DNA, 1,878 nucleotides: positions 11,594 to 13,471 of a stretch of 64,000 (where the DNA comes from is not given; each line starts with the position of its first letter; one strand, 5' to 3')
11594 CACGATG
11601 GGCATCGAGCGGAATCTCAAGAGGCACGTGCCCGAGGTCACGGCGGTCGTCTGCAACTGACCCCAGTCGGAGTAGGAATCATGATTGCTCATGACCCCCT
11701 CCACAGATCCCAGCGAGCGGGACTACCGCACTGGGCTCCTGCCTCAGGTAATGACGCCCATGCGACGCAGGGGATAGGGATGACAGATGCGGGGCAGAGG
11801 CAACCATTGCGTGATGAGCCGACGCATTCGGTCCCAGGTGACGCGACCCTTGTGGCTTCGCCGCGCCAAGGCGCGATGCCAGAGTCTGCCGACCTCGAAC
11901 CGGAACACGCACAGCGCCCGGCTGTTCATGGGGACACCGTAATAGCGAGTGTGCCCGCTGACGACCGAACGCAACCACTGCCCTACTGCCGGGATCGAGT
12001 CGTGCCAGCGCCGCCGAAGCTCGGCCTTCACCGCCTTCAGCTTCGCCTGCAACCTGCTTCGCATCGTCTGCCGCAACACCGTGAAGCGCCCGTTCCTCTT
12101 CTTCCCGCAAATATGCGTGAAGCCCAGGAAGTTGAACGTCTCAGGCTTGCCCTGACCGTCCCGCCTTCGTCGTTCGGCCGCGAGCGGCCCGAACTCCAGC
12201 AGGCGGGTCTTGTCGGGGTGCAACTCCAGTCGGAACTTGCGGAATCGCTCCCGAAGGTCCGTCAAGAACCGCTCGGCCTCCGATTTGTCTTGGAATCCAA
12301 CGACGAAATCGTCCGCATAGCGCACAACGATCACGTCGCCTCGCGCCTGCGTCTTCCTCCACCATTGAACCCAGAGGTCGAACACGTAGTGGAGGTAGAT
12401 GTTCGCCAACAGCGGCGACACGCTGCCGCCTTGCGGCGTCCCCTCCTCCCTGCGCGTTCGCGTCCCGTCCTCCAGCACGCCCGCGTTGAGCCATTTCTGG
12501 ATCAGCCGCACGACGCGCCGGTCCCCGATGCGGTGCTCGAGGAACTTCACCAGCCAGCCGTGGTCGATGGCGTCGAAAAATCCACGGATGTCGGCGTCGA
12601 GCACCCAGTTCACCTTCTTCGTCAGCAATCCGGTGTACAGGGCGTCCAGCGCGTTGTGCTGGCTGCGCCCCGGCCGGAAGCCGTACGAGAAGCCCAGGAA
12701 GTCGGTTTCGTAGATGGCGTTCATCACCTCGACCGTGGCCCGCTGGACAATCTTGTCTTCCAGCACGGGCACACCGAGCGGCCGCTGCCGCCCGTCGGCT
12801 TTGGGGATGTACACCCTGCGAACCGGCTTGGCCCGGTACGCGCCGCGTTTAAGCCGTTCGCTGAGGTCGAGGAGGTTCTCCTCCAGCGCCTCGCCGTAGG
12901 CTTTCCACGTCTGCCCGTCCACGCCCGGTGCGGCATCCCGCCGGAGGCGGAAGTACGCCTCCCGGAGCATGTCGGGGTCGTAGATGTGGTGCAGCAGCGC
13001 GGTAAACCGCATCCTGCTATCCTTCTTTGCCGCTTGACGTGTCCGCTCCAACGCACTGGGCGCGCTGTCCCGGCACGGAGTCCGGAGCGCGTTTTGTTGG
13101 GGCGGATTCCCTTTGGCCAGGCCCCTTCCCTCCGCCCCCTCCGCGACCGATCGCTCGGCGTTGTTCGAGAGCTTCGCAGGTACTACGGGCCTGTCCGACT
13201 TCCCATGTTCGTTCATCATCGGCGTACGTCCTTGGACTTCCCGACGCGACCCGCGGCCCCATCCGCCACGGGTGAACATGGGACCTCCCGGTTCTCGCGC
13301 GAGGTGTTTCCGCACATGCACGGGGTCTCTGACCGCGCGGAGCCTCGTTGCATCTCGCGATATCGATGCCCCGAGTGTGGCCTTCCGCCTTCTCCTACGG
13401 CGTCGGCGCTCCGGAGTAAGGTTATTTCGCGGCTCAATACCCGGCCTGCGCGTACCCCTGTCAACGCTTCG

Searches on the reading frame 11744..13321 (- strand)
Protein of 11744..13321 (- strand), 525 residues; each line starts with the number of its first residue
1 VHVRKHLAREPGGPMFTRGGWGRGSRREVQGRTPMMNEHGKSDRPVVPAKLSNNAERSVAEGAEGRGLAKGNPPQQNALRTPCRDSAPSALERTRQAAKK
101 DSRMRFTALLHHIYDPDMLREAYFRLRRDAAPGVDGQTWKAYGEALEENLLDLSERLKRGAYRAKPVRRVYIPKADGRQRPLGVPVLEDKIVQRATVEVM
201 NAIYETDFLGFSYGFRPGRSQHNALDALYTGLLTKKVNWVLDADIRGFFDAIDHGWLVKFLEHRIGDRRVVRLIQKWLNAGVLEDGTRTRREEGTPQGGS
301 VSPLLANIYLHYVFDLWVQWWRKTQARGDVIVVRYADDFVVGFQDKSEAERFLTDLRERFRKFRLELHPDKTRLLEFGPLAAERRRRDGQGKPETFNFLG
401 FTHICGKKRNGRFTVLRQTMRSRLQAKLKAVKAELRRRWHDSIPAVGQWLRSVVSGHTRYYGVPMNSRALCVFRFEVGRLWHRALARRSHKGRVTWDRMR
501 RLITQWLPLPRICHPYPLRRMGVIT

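Call 50: search_protein_families(library=pfam, proteins=[window:11744-13321:-], max_evalue=0.0001)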
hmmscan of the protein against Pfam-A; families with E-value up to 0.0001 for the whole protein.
window:11744-13321:- (525 aa): 1 family
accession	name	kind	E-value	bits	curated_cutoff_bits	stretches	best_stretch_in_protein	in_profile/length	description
PF00078.32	RVT_1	-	7.7e-39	134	29.6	1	172-402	1-204/205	Reverse transcriptase (RNA-dependent DNA polymerase)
